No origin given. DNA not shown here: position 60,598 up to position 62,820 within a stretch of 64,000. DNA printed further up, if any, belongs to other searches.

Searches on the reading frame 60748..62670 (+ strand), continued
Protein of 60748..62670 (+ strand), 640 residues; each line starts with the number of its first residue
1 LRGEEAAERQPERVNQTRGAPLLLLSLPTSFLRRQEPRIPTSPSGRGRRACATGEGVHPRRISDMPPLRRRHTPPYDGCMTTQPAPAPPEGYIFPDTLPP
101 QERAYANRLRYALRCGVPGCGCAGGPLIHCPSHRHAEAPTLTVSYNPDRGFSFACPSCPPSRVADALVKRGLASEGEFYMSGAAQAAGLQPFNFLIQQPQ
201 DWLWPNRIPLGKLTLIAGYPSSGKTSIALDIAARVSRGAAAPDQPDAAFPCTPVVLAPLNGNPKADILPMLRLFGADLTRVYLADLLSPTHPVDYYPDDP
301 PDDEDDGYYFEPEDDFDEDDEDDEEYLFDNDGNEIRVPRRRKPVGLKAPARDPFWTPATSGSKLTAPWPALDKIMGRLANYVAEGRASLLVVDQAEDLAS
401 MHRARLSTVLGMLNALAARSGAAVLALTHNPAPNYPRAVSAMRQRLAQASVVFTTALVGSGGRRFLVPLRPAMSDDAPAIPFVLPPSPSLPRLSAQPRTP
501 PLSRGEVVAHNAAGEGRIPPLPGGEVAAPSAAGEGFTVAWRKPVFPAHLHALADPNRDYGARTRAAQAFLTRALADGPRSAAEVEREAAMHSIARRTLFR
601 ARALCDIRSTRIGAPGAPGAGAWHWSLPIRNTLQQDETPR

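Call 92: find_encoding_contigs(protein=P0021, flank=600, max_places=1)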
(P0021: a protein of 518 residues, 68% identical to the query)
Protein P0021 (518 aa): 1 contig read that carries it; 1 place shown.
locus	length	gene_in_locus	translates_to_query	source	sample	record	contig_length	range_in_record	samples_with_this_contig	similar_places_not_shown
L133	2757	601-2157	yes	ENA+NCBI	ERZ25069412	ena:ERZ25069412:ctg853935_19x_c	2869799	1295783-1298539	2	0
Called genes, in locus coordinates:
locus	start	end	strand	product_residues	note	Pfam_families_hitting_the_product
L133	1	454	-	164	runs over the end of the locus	-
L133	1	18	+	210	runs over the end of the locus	-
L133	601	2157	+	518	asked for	PF13481:AAA_25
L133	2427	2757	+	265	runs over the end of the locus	PF00378:ECH_1, PF16113:ECH_2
